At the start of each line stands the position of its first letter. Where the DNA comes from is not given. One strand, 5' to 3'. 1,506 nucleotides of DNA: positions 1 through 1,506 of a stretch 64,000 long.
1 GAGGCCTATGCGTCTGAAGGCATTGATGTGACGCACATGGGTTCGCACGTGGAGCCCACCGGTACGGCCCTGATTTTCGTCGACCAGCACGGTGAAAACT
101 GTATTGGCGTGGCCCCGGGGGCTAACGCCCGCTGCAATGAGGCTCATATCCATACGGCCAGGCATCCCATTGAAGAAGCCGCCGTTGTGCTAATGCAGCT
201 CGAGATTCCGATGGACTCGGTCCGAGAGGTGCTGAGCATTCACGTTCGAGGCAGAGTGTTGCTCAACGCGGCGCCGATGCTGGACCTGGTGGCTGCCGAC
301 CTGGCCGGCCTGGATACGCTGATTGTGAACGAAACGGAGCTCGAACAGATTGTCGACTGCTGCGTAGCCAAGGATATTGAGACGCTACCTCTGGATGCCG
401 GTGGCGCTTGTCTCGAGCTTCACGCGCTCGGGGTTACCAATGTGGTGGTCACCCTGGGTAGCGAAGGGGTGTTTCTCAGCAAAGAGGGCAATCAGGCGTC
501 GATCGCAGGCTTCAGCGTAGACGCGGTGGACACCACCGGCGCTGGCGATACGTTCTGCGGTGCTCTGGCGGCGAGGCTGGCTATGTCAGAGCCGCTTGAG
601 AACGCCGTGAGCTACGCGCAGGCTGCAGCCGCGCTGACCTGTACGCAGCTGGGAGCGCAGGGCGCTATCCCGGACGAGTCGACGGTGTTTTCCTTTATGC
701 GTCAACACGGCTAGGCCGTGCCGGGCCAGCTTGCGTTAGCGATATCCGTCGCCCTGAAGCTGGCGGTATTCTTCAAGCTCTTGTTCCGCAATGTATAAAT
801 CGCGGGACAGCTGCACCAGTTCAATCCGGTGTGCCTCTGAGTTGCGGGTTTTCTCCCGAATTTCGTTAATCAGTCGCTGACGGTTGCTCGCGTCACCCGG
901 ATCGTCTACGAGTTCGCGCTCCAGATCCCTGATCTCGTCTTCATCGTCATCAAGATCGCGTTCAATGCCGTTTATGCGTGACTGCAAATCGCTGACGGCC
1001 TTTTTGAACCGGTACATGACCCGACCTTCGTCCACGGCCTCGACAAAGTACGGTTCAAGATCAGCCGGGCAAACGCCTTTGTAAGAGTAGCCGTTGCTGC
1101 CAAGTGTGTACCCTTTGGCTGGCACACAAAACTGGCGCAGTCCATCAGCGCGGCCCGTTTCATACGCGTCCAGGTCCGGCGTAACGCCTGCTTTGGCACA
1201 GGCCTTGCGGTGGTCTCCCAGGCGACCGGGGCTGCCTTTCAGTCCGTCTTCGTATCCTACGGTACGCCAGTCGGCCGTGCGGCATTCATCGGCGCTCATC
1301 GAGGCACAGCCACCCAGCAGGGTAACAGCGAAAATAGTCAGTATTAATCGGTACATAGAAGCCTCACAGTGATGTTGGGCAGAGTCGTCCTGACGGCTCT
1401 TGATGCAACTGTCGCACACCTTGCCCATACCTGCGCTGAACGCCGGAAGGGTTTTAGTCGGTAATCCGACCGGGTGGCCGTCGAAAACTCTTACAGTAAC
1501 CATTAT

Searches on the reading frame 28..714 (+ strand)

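Call 43: search_protein_families(library=pfam, proteins=[window:28-714:+], max_evalue=0.00001)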
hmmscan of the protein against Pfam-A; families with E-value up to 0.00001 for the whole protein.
window:28-714:+ (228 aa): 2 families
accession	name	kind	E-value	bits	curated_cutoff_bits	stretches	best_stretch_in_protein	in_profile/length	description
PF00294.29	PfkB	-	5.3e-35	121.6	25.8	1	9-215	88-300/302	pfkB family carbohydrate kinase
PF08543.17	Phos_pyr_kin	-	5.7e-08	32.9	27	1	93-199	117-226/246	Phosphomethylpyrimidine kinase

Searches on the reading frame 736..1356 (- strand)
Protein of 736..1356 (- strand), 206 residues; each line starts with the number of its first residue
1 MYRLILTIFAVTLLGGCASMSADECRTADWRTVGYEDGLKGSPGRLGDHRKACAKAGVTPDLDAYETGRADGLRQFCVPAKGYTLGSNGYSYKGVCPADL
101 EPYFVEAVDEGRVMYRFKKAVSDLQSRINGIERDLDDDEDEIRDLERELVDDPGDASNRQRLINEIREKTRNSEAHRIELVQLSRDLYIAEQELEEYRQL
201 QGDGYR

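Call 11: find_encoding_contigs(protein=window:736-1356:-, flank=6000, max_places=6)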
Protein window:736-1356:- (206 aa): no gene with exactly this product is on record in the collection.

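Call 12: find_related_loci(query=window:736-1356:-, collection=genome_contigs, flank=4000)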
Query window:736-1356:- (206 aa) in genome_contigs; peptide patterns used: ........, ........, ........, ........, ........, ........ (x = any residue, [..] = any of these).
193 stretches matched a pattern; 35 encode a relative of the query (tblastn E <= 1e-3); 35 distinct loci.
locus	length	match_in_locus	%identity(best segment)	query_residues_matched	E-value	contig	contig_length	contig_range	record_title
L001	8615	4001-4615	67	2-206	2e-97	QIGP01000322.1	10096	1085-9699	MAG: Gammaproteobacteria bacterium isolate SZUA-146 Ga0063293_10007514, whole genome shotgun sequence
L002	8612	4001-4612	65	3-206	4e-91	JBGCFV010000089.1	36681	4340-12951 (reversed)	MAG: Gammaproteobacteria bacterium isolate SGMAG-12 contig89, whole genome shotgun sequence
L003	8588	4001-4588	44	5-199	4e-53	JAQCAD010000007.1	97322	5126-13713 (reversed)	MAG: Proteobacteria bacterium isolate casp150-mb.9 NODE_468_length_97322_cov_0.235500, whole genome shotgun sequence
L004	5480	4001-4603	41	7-205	4e-48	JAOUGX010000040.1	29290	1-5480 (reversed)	MAG: Gammaproteobacteria bacterium isolate 4_1_May_SF_Bin44 4_1_May_SF_Bin44_scaffold_525_c1, whole genome shotgun seque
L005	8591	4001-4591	45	3-198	3e-47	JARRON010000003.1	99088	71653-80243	MAG: Gammaproteobacteria bacterium isolate Spart_151_MAG scaffold_25, whole genome shotgun sequence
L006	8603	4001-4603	42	4-205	3e-46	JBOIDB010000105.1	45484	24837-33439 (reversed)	MAG: Gammaproteobacteria bacterium isolate M3-S_metawrap_bin.76 k127_4019388, whole genome shotgun sequence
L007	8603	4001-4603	41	7-205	6e-46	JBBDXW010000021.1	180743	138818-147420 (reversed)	MAG: Woeseia sp. isolate LejiaD_61_26 Lejia_D_157_length_180743_cov_15, whole genome shotgun sequence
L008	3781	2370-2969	41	1-199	1e-44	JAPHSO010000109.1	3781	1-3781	MAG: Gammaproteobacteria bacterium isolate N2S-Bin_11 c_000000419490, whole genome shotgun sequence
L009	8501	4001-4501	43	3-168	2e-43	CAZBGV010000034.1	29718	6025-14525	MAG TPA_asm: uncultured Woeseiaceae bacterium isolate SRP263527_co2_88 genome assembly, contig: NODE_1170_length_29718_c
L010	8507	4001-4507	42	3-170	7e-44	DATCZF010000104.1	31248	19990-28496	MAG TPA_asm: Woeseiaceae bacterium isolate SMAG_U63 k141_900633, whole genome shotgun sequence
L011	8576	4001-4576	41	9-199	3e-43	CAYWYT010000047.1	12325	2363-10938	MAG TPA_asm: uncultured Woeseiaceae bacterium isolate SRP155585_co2_107 genome assembly, contig: NODE_3475_length_12325_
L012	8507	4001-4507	44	2-168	1e-41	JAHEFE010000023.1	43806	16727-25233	MAG: Woeseiaceae bacterium isolate Ww311 NODE_1120_length_43806_cov_4.489939, whole genome shotgun sequence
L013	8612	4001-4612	40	1-195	3e-40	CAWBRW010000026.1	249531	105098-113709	MAG: uncultured beta proteobacterium isolate MFD00709.bin.1.205 genome assembly, contig: contig_75083, whole genome shot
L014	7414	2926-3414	39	1-165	1e-39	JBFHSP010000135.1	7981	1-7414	MAG: Kangiellaceae bacterium isolate Mix_sand08.2021.06.Z.8 k141_751233_length_7981_cov_13.0906, whole genome shotgun se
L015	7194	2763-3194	45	6-148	2e-39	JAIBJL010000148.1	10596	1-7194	MAG: Gammaproteobacteria bacterium isolate CR_Sed_300A_bin.95 scaffold_468, whole genome shotgun sequence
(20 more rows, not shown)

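Call 26: find_homologous_proteins(query=window:736-1356:-, max_evalue=1e-20)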
Query window:736-1356:- (206 aa): 719 proteins with E <= 1e-20 among 929 candidates; the best 120 are listed.
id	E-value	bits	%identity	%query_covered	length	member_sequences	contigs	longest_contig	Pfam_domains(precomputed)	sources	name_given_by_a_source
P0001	1.9e-133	460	100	100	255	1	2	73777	PF10973.14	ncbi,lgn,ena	-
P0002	1.3e-111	389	83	100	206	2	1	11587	PF10973.14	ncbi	-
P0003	2.2e-97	343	72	100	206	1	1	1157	PF10973.14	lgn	-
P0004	2.0e-94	333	72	99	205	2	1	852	PF10973.14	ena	-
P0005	3.9e-93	329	71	99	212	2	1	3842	PF10973.14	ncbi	-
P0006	6.9e-87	308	65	99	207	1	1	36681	PF10973.14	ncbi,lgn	ncbi:MAG: DUF2799 domain-containing protein [Gammaproteobacteria bacterium]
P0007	2.5e-85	303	64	99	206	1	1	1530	PF10973.14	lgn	-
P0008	4.6e-84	299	68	91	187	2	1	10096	PF10973.14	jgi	-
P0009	4.9e-81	289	63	99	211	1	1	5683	PF10973.14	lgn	-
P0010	3.4e-75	270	57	100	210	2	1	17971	PF10973.14,PF24627.2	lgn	-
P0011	2.8e-54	202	49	95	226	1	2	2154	PF10973.14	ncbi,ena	-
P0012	2.5e-51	192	48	97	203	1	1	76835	PF10973.14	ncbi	ncbi:MAG: DUF2799 domain-containing protein [Gammaproteobacteria bacterium]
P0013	1.2e-50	190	45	97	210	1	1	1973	PF10973.14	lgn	-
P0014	2.2e-50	189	45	97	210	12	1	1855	PF10973.14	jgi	-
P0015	2.4e-50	189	43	97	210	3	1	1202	PF10973.14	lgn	-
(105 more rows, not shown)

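Call 27: find_encoding_contigs(protein=P0001, flank=1500, max_places=2)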
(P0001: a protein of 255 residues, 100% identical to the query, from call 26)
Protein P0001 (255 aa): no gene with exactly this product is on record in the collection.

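Call 28: find_encoding_contigs(protein=P0005, flank=4000, max_places=2)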
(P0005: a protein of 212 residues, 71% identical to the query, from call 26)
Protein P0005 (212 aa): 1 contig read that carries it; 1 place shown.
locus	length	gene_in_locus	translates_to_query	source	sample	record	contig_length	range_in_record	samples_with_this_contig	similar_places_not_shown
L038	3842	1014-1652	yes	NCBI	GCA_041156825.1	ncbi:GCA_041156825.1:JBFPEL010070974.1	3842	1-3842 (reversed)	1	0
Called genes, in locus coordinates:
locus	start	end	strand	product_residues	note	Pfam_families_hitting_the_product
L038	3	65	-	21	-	?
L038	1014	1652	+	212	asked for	PF10973:DUF2799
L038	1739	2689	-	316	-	PF00294:PfkB, PF08543:Phos_pyr_kin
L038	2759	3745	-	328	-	PF01156:IU_nuc_hydro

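Call 29: find_encoding_contigs(protein=P0009, flank=4000, max_places=2)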
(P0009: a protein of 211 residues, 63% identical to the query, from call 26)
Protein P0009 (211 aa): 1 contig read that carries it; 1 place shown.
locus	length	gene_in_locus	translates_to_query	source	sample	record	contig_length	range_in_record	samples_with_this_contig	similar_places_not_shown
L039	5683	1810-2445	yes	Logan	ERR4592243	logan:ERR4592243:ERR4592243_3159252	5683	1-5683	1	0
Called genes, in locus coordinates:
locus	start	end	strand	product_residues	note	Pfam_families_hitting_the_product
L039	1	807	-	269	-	?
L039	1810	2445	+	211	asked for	PF10973:DUF2799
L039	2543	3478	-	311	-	PF00294:PfkB, PF08543:Phos_pyr_kin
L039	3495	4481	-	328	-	PF01156:IU_nuc_hydro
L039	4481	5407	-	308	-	PF14226:DIOX_N, PF03171:2OG-FeII_Oxy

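Call 30: find_encoding_contigs(protein=P0010, flank=4000, max_places=2)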
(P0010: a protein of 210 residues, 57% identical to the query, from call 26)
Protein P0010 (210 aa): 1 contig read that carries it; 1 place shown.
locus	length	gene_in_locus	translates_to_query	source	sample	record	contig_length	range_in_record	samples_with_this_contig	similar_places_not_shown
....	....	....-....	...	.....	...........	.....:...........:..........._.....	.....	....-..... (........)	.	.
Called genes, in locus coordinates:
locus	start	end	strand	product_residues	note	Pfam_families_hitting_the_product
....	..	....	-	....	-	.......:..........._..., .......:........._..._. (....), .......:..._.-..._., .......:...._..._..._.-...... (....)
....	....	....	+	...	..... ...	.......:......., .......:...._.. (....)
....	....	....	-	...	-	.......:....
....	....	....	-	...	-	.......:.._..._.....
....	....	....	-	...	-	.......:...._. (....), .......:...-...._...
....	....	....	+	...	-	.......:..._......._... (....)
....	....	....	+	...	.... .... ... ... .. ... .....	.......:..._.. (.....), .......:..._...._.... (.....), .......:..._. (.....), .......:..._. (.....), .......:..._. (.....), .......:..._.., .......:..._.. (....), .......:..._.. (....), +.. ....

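Call 31: find_encoding_contigs(protein=P0012, flank=4000, max_places=2)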
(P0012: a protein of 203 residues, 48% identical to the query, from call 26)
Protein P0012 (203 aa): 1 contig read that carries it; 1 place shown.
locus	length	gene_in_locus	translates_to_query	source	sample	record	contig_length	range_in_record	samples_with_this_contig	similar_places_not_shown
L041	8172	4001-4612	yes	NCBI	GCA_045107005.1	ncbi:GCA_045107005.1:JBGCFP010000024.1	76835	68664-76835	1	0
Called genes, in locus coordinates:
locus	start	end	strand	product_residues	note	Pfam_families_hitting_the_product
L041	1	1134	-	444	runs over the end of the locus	-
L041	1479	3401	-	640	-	PF13884:Peptidase_S74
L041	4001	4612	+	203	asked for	PF10973:DUF2799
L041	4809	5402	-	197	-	-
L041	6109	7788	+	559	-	PF02412:TSP_3 (faint)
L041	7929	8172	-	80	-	?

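Call 32: find_encoding_contigs(protein=P0007, flank=4000, max_places=2)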
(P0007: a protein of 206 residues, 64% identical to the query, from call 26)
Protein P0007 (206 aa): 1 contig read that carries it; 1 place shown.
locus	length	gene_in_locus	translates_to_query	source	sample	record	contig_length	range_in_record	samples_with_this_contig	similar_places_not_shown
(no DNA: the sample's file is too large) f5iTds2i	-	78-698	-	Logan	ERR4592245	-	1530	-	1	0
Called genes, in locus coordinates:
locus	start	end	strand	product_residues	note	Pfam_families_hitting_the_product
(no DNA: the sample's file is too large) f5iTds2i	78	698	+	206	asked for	PF10973:DUF2799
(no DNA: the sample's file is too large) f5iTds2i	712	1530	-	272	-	?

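Call 33: find_encoding_contigs(protein=P0003, flank=4000, max_places=2)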
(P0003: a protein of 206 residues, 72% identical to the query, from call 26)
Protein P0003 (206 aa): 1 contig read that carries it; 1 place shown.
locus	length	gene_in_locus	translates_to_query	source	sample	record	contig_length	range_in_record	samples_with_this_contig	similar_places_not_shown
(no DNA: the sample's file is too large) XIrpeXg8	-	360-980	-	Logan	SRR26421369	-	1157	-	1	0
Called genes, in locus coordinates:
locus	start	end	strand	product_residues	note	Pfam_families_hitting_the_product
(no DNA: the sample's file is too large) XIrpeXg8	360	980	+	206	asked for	PF10973:DUF2799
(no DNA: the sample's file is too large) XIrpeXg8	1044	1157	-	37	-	?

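Call 34: find_encoding_contigs(protein=P0011, flank=4000, max_places=2)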
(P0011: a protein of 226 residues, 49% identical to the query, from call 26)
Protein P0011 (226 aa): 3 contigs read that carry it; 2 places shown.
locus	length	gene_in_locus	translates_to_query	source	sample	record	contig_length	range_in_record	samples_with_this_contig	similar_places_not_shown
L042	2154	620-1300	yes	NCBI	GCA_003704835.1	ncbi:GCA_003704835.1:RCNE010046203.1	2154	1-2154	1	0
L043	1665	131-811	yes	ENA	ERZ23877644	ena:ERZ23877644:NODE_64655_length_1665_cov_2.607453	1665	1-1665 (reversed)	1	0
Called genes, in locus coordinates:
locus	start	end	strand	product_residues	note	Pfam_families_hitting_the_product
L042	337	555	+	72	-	-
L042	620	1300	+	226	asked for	PF10973:DUF2799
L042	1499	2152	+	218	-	?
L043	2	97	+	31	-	?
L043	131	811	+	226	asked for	PF10973:DUF2799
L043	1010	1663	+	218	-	?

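Call 50: list_cluster_members(proteins=[P0001, P0002, P0005])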
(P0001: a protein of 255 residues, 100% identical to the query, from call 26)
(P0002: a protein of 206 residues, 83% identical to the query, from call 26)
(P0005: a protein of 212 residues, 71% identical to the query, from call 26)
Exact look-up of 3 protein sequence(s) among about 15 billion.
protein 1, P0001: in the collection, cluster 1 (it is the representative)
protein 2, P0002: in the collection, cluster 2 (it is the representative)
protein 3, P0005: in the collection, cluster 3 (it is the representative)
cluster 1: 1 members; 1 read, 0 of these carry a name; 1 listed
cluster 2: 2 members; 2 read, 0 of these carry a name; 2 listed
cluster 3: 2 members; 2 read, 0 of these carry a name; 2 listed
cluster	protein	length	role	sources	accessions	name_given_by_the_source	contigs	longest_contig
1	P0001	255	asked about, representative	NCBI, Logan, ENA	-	-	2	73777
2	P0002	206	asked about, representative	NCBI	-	-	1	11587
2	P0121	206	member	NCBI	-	-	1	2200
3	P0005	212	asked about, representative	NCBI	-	-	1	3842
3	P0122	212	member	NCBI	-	-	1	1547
